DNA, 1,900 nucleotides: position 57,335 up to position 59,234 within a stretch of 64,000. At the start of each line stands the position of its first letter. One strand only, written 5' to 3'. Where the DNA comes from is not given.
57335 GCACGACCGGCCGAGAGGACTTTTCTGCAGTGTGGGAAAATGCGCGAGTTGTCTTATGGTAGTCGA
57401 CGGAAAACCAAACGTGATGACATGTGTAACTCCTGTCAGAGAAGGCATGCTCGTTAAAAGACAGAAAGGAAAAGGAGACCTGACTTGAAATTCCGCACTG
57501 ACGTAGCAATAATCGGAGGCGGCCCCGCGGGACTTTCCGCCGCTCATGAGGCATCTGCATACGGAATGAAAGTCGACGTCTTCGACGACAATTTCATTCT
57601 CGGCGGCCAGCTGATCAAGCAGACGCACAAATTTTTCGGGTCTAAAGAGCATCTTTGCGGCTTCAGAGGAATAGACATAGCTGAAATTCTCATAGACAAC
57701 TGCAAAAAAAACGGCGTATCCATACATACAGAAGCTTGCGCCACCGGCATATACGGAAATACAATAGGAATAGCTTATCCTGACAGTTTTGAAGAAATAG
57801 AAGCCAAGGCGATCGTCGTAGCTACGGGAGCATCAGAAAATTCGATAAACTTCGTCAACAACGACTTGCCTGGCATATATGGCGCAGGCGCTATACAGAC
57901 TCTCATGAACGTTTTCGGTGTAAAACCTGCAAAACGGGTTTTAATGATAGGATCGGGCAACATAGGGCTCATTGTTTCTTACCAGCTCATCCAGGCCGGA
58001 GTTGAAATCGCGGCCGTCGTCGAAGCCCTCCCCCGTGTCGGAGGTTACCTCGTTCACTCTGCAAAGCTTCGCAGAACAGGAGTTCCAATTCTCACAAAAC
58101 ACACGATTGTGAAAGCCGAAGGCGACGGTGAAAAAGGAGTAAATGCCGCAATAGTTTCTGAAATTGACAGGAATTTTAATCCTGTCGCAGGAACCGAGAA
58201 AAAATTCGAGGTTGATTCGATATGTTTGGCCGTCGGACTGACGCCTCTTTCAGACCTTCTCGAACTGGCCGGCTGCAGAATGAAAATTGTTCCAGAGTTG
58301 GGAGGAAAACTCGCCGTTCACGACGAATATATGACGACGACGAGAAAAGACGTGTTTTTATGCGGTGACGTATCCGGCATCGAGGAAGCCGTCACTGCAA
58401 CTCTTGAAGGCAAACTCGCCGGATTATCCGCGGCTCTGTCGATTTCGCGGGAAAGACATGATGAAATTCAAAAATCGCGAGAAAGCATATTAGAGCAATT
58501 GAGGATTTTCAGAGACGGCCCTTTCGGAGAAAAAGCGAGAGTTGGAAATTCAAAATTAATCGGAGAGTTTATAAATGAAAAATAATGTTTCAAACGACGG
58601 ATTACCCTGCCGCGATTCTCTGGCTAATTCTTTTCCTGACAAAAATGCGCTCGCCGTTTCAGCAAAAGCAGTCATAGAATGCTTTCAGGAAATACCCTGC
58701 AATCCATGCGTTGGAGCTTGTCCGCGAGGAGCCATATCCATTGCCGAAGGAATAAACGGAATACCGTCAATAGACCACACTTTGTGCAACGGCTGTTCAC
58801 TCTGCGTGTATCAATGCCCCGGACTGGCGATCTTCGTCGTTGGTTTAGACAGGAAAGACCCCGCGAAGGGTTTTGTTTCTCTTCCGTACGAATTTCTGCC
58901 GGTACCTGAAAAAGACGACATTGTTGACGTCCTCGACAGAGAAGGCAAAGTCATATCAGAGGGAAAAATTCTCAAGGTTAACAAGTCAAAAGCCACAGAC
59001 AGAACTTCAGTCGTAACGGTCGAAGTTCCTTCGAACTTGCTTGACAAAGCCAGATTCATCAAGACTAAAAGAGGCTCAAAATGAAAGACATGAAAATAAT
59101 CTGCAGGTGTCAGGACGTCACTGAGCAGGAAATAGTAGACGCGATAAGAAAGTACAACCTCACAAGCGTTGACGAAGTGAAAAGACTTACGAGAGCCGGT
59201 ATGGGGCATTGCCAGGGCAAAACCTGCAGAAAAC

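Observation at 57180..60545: Five-gene heteromeric FAD/Fe-S amino-acid dehydrogenase cluster (PDH1 / HcnABC / opine-oxidase type) with translational coupling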

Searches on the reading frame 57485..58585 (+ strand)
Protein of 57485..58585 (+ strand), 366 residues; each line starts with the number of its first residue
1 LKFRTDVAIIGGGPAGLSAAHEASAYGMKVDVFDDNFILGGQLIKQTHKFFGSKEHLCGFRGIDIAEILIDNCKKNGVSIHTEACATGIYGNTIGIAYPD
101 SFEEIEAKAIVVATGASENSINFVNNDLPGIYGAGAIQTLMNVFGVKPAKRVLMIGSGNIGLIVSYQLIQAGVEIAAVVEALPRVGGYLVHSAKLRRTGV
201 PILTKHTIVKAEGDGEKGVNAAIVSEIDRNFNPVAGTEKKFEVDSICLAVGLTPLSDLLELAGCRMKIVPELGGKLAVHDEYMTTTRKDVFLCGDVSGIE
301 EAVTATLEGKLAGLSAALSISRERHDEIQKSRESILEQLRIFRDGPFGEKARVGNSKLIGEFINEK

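Call 3: search_protein_families(library=pfam, proteins=[window:57485-58585:+], max_evalue=0.01)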
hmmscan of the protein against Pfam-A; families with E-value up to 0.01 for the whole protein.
window:57485-58585:+ (366 aa): 14 families
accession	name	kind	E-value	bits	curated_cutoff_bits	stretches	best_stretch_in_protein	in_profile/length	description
PF07992.20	Pyr_redox_2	-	3.4e-34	119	26.1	1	6-309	2-291/291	Pyridine nucleotide-disulphide oxidoreductase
PF00070.33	Pyr_redox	-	5.3e-12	46.5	22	1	151-221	1-76/82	Pyridine nucleotide-disulphide oxidoreductase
PF01266.30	DAO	-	1.9e-10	41.3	27.9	1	6-41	1-37/353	FAD dependent oxidoreductase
PF03486.20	HI0933_like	-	3.4e-10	40.2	50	1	6-40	2-36/244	HI0933-like protein Rossmann domain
PF13450.12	NAD_binding_8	-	5.3e-10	39.9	21.9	1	9-48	1-40/68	NAD(P)-binding Rossmann-like domain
PF13738.12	Pyr_redox_3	-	5.9e-09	36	30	1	76-294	94-305/305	Pyridine nucleotide-disulphide oxidoreductase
PF01494.25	FAD_binding_3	-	2.9e-07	30.5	22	1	4-32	1-29/349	FAD binding domain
PF01134.28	GIDA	-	3.7e-07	30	22.1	1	6-33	1-28/391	Glucose inhibited division protein A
PF12831.13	FAD_oxidored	-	2.2e-06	27.7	27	1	6-47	1-42/416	FAD dependent oxidoreductase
PF01262.27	AlaDh_PNT_C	-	4e-06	26.8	23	1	6-37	30-61/214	Alanine dehydrogenase/PNT, C-terminal domain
PF00890.30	FAD_binding_2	-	5.2e-06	26.3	20.4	1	6-42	1-37/414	FAD binding domain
PF01946.23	Thi4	-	8.8e-06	25.6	26.2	1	5-42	18-56/235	Thi4 family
PF05834.18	Lycopene_cycl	-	0.0012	18.5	23.4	1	6-33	1-30/380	Lycopene cyclase protein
PF13241.12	NAD_binding_7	-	0.0083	17.1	22.1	0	6-51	9-55/104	Putative NAD(P)-binding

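Call 4: search_protein_families(library=ncbifam, proteins=[window:57485-58585:+], max_evalue=0.01)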
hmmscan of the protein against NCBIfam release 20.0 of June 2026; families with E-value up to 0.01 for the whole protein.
window:57485-58585:+ (366 aa): 105 families (the best 25 are shown)
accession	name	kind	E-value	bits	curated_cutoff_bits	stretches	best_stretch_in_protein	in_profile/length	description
TIGR01372.1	soxA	subfamily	1.1e-36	126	1164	1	4-330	168-492/996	sarcosine oxidase subunit alpha family protein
TIGR01292.1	TRX_reduct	equivalog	5.9e-20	71.3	343.45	1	6-317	2-297/300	thioredoxin-disulfide reductase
NF009410.0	PRK12771.1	subfamily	6.7e-19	67.9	516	3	6-43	140-177/566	NAD(P)-binding protein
TIGR01350.1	lipoamide_DH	equivalog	3.8e-18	65.4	408.8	2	74-312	100-325/461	dihydrolipoyl dehydrogenase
NF004939.0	PRK06292.1-1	equivalog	4.4e-15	55.3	435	2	103-324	131-335/476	dihydrolipoyl dehydrogenase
TIGR01316.1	gltA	equivalog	2.1e-14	53.2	471.75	1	5-141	134-254/449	NADPH-dependent glutamate synthase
NF009409.0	PRK12770.1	subfamily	1.7e-13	50.4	343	2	5-43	19-57/360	putative glutamate synthase subunit beta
TIGR01318.1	gltD_gamma_fam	subfamily_domain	1.8e-13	49.9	482.95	2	5-44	142-181/467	glutamate synthase, small subunit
NF003585.0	PRK05249.1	equivalog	1.3e-12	47.1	465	2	74-316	106-333/464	Si-specific NAD(P)(+) transhydrogenase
NF009454.0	PRK12814.1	equivalog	1.6e-12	46.6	916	2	6-50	195-239/657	putative NADPH-dependent glutamate synthase small subunit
TIGR02053.1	MerA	equivalog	1.8e-12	47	454.45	1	105-315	128-327/465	mercury(II) reductase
NF009414.0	PRK12778.1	equivalog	4.3e-12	45.1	1103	1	4-313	431-742/752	bifunctional dihydroorotate dehydrogenase B NAD binding subunit/NADPH-dependent glutamate synthase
TIGR03140.1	AhpF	equivalog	1.2e-11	43.9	502.9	1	4-316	212-508/515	alkyl hydroperoxide reductase subunit F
NF004776.0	PRK06116.1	equivalog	1.9e-11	43.6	480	1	74-300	104-308/450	glutathione-disulfide reductase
NF045599.1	bili_reduct_long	exception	3.6e-11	42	750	1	5-252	382-599/641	bilirubin reductase, long form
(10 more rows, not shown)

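Call 6: search_solved_structures(query=window:57485-58585:+, max_evalue=0.00001, show_alignments=1)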
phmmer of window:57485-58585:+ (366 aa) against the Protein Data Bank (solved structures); distinct sequences matched with E-value up to 0.00001: 31.
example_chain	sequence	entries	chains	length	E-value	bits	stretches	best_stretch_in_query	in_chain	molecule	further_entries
2gag_A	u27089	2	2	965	3.6e-21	78.9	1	104-258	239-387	heterotetrameric sarcosine oxidase alpha-subunit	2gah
1vrq_A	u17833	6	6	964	6e-20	74.8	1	104-328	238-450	Sarcosine oxidase alpha subunit | Subunit alpha of sarcosine oxidase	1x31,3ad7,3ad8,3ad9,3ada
1y56_A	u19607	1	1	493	1e-16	64.2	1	5-160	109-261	hypothetical protein PH1363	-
4gcm_A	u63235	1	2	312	1.2e-12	50.9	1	5-320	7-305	Thioredoxin reductase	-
3cty_A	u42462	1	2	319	2e-12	50.1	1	5-320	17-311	Thioredoxin reductase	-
7jyp_A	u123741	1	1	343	7.4e-11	45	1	5-316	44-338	Thioredoxin reductase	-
1fl2_A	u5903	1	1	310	7e-10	41.7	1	6-317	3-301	ALKYL HYDROPEROXIDE REDUCTASE SUBUNIT F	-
4o5q_A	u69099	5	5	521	1.8e-09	40.4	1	5-317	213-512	Alkyl hydroperoxide reductase subunit F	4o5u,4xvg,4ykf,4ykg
7aaw_A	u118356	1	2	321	2.1e-08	36.9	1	6-318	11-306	Thioredoxin reductase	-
9n5u_A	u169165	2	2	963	3.8e-08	36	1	7-340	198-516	NfnA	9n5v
5jca_L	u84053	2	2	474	4.1e-08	35.9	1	6-316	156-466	NADH-dependent Ferredoxin:NADP Oxidoreductase (NfnI) subunit alpha | NADH-dependent Ferredoxin:NADP Oxidoreductase subunit alpha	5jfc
4up3_A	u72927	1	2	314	9.2e-08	34.8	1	5-316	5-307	THIOREDOXIN REDUCTASE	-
4a5l_A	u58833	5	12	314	1e-07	34.6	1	5-316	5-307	THIOREDOXIN REDUCTASE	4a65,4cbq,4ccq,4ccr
1vdc_A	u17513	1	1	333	1.1e-07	34.6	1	5-317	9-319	NADPH DEPENDENT THIOREDOXIN REDUCTASE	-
4zn0_A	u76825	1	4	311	2e-07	33.7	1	5-317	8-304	Thioredoxin reductase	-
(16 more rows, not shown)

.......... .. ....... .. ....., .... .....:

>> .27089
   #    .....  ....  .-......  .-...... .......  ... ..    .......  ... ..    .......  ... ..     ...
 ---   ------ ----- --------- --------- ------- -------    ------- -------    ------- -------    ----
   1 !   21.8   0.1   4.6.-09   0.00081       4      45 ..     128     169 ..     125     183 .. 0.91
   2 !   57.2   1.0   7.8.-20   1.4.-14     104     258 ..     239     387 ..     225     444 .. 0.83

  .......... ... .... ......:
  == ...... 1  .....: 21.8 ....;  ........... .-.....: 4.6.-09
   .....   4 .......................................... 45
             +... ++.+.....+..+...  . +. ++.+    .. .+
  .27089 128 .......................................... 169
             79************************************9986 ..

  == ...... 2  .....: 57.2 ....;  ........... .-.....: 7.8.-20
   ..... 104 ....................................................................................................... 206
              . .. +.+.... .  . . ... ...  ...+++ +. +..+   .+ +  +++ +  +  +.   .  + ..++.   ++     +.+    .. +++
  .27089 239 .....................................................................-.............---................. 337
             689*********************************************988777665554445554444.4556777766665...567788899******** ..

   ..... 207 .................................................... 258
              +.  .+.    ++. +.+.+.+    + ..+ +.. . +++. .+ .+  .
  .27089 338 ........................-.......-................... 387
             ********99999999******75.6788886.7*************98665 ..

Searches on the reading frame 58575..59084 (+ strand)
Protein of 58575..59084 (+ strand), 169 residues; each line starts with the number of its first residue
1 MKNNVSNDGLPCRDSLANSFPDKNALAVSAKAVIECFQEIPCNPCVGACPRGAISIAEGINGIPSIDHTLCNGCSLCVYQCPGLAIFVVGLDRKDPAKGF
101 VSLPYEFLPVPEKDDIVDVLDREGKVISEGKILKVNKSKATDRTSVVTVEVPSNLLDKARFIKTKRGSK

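Call 3: search_protein_families(library=pfam, proteins=[window:58575-59084:+], max_evalue=0.01)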
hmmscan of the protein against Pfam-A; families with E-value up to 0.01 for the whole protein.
window:58575-59084:+ (169 aa): 8 families
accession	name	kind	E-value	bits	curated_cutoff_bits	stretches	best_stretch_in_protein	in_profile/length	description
PF00037.32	Fer4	-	8.1e-07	29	21.1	1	65-86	2-23/24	4Fe-4S binding domain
PF12838.12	Fer4_7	-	9.5e-07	29.6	27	1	41-82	4-49/52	4Fe-4S dicluster domain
PF12837.12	Fer4_6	-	6.1e-06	26.4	25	1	63-84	1-22/24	4Fe-4S binding domain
PF14697.11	Fer4_21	-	6.3e-05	23.5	35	1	34-82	3-52/59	4Fe-4S dicluster domain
PF13237.11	Fer4_10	-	0.00031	21.1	25.5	1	40-82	10-53/53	4Fe-4S dicluster domain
PF13484.11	Fer4_16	-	0.00083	20.5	30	0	42-56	5-19/66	4Fe-4S double cluster binding domain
PF13187.11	Fer4_9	-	0.0011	19.4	27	1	42-83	5-49/52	4Fe-4S dicluster domain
PF12797.12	Fer4_2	-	0.0037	17.6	24.5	1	63-82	2-21/22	4Fe-4S binding domain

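Call 4: search_protein_families(library=ncbifam, proteins=[window:58575-59084:+], max_evalue=0.01)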
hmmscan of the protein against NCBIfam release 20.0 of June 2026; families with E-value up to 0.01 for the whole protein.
window:58575-59084:+ (169 aa): 57 families (the best 25 are shown)
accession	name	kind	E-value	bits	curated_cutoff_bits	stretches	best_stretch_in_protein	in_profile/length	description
NF045874.1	Vhu_polyferre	exception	3.5e-07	29.3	600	1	36-98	127-186/381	F420-non-reducing hydrogenase associated-polyferredoxin VhuB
TIGR02179.1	PorD_KorD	subfamily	3.6e-07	30.2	60.05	1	32-88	20-74/78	2-oxoacid:acceptor oxidoreductase, delta subunit, pyruvate/2-ketoisovalerate family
NF005504.0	PRK07118.1-3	equivalog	2.2e-06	27.3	437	1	22-95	208-274/293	Fe-S cluster domain-containing protein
NF041778.1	hetero_SS_HdrA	equivalog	2.4e-06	25.7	1400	1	32-159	582-696/771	ferredoxin:CoB-CoM heterodisulfide reductase subunit HdrA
NF040684.1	PorD_Arch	equivalog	2.6e-06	27.4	120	1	39-86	34-79/85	pyruvate synthase subunit PorD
NF048010.1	SfplDhtActHpsHDes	equivalog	3.4e-06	26.1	430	1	35-90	56-109/298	(2S)-3-sulfopropanediol dehydratase activating enzyme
NF041836.1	rnfB_Methano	equivalog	4.3e-06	26.4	445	1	43-88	147-189/265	Rnf electron transport complex subunit RnfB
NF007202.0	PRK09623.1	equivalog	4.4e-06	26.9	166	1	33-89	47-101/105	3-methyl-2-oxobutanoate dehydrogenase subunit delta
NF005505.0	PRK07118.1-4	equivalog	6.2e-06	25.9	378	1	43-83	147-185/265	Fe-S cluster domain-containing protein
NF009410.0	PRK12771.1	subfamily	6.3e-06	25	516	1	32-86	507-560/566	NAD(P)-binding protein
TIGR03149.1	cyt_nit_nrfC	equivalog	9.6e-06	25.1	377.6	1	29-89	86-145/225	cytochrome c nitrite reductase Fe-S protein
NF042909.1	FMH_DH_FwdF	exception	1.1e-05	24.7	375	1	22-88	210-276/336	tungsten-dependent formylmethanofuran dehydrogenase subunit FwdF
NF003475.0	PRK05113.1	equivalog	1.9e-05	24.6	203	1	29-89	105-163/190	electron transport complex subunit RsxB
NF042979.1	EthbenzDh_ebdB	equivalog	1.9e-05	23.7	740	1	43-89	159-204/354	ethylbenzene dehydrogenase subunit beta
TIGR01944.1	rnfB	subfamily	2e-05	24.2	68.7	1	28-88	104-162/190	RnfABCDGE type electron transport complex subunit B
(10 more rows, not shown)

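Call 7: search_solved_structures(query=window:58575-59084:+, max_evalue=0.01)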
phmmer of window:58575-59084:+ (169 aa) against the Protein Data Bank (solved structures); distinct sequences matched with E-value up to 0.01: 23.
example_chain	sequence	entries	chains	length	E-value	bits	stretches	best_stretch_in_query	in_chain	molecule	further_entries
9sw6_G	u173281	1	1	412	3e-07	33.4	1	40-97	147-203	Polyferredoxin protein MvhB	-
6tmf_d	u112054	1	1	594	0.00014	24.7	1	42-124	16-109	ATPase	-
8e9g_I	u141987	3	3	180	0.00027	23.8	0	70-93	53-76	NADH-quinone oxidoreductase subunit I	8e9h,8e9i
7zc6_B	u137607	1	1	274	0.00062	22.7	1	40-88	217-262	RnfB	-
9sfi_O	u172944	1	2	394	0.00064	22.6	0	39-91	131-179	Ferredoxin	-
7bkb_K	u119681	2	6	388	0.0012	21.7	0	46-91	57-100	Formylmethanofuran dehydrogenase, subunit F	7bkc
2ivf_B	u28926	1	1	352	0.0017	21.3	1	43-88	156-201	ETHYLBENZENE DEHYDROGENASE BETA-SUBUNIT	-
8rvv_A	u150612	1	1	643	0.0025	20.7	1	41-85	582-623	H(2):CoB-CoM heterodisulfide,ferredoxin reductase subunit A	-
8rvu_a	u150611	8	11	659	0.0026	20.6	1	41-85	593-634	H(2):CoB-CoM heterodisulfide,ferredoxin reductase subunit A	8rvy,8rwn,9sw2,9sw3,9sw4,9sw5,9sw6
6yal_k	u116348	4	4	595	0.0028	20.5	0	61-124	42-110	ATP-binding cassette sub-family E member 1 (ABCE1) | ATP binding cassette subfamily E member 1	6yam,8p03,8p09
9h6y_k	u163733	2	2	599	0.0029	20.5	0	61-124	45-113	ATP binding cassette subfamily E member 1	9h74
3jag_jj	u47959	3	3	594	0.0029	20.5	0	61-124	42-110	ABCE1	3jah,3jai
6zvj_1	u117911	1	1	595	0.003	20.4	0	61-124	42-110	ATP-binding cassette sub-family E member 1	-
5lzv_jj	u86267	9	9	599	0.003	20.4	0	61-124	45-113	ABCE1 | ATP binding cassette subfamily E member 1 | ATP-binding cassette sub-family E member 1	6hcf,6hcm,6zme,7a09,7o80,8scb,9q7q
6u8y_N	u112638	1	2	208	0.0035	20.2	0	40-88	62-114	NADH dehydrogenase subunit I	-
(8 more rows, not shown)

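Call 66: predict_structure(alignment_id=A2)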
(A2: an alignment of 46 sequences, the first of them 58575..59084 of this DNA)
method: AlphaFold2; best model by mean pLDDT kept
length: 169 residues; sequences in the alignment: 46
mean_pLDDT: 88.5   pTM: 0.84
mean pLDDT of the five models: 88.5, 87.6, 86.5, 86.5, 85.9
residues with pLDDT >= 90: 113; 70-90: 32; 50-70: 20; < 50: 4
segments of 3 or more residues with pLDDT < 50: none
pLDDT, mean of each block of 10 residues (from residue 1): 57 72 94 90 92 93 93 94 91 96 93 97 96 87 85 96 78
secondary structure, 60 per line:
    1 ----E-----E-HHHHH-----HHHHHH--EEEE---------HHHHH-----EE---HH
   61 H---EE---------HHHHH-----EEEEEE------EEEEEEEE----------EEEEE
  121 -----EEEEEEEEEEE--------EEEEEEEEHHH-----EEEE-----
elements in order: H13-17 H23-28 E31-34 H44-48 H76-80 E86-91 E98-105 E116-120 E126-136 E145-152 E161-164

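Call 68: fold_search(model_id=the predicted structure, library=pdb)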
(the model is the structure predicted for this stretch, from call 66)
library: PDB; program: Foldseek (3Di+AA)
matches with E <= 10: 1950; with E <= 0.001: 0
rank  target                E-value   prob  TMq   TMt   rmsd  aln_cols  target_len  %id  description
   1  3lnn_B                2.4e-02  0.87  0.30  0.22   7.5       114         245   14  Crystal structure of ZneB from Cupriavidus metallidurans (released 2010-06-30)
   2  1jnr_B                3.4e-02  0.89  0.33  0.37   7.9       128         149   16  Structure of adenylylsulfate reductase from the hyperthermophilic Archaeoglobus fulgidus at 1.6 resolution (released 2002-02-27)
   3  6iok_L                4.9e-02  0.94  0.28  0.16   5.2        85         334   12  Cryo-EM structure of multidrug efflux pump MexAB-OprM (0 degree state) (released 2019-04-03)
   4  3lnn_A                1.3e-01  0.66  0.31  0.17   8.2       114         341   16  Crystal structure of ZneB from Cupriavidus metallidurans (released 2010-06-30)
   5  8ee5_L                1.4e-01  0.11  0.20  0.17  18.6       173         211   12  Crystal structure of a NHP anti-ZIKV neutralizing antibody rhMZ119-D in complex with ZIKV E glycoprotein (released 2023-08-30)
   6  8hhx_G                1.5e-01  0.13  0.23  0.19  16.3       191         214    7  SARS-CoV-2 Delta Spike in complex with FP-12A (released 2023-02-01)
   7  3w0w_A                1.6e-01  0.33  0.22  0.15   7.6        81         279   12  The complex between T36-5 TCR and HLA-A24 bound to HIV-1 Nef134-10(2F) peptide in space group P212121 (released 2013-11-06)
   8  3bzf_A                1.8e-01  0.28  0.19  0.13   5.8        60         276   13  The human non-classical major histocompatibility complex molecule HLA-E (released 2008-04-29)
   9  3uc2_B                1.9e-01  0.21  0.19  0.24   8.3        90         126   13  Crystal structure of a DUF4426 family protein (PA0388) from Pseudomonas aeruginosa PAO1 at 2.09 A resolution (released 2011-11-23)
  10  1qlf_A                2.2e-01  0.35  0.23  0.16   5.8        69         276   12  MHC CLASS I H-2DB COMPLEXED WITH GLYCOPEPTIDE K3G (released 1999-09-01)
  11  6q23_E                2.2e-01  0.15  0.19  0.16   7.4        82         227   15  Crystal structure of human 1G01 Fab in complex with influenza virus neuraminidase from A/California/04/2009 (H1N1) (released 2019-10-23)
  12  7kzb_A                2.5e-01  0.08  0.19  0.19  18.8       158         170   14  Potent SARS-CoV-2 binding and neutralization through maturation of iconic SARS-CoV-1antibodies (released 2021-02-03)
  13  5xu0_A                2.6e-01  0.47  0.27  0.21   5.4        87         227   14  Structure of the membrane fusion protein Spr0693 from Streptococcus pneumoniae R6 (released 2018-01-24)
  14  6gl1_C                2.6e-01  0.23  0.20  0.14   6.2        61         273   11  HLA-E*01:03 in complex with the HIV epitope, RL9HIV (released 2018-08-08)
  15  8xau_E                2.6e-01  0.23  0.21  0.08  10.5        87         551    9  Cryo-EM structure of HerA (released 2024-06-05)
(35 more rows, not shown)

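Call 75: search_protein_representatives(protein=window:58575-59084:+)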
Query: 169 residues. Proteins with E-value up to 0.001 (for the whole library): 909; up to 1e-10: 320; up to 1e-30: 34. The best 150 are listed.
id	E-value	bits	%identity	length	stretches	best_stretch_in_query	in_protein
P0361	1.5e-75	268.8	69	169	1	1-169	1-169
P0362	4.1e-39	150.2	44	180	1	3-166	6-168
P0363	2.4e-36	141.2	43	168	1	6-167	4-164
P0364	2.7e-36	141.0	47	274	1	8-166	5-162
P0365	4.0e-36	140.5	39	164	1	6-164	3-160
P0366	2.6e-35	137.8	48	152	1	31-169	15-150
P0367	3.1e-35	137.6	51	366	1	28-163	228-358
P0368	5.7e-35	136.7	46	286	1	19-159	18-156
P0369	6.4e-35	136.5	42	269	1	7-156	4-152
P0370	7.7e-34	133.0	46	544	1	7-165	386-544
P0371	9.4e-34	132.8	41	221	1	5-160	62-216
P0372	1.6e-33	132.0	46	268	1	8-154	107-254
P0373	1.9e-33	131.7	39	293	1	1-163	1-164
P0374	2.6e-33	131.3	42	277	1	6-162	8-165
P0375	4.7e-33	130.5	49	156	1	19-162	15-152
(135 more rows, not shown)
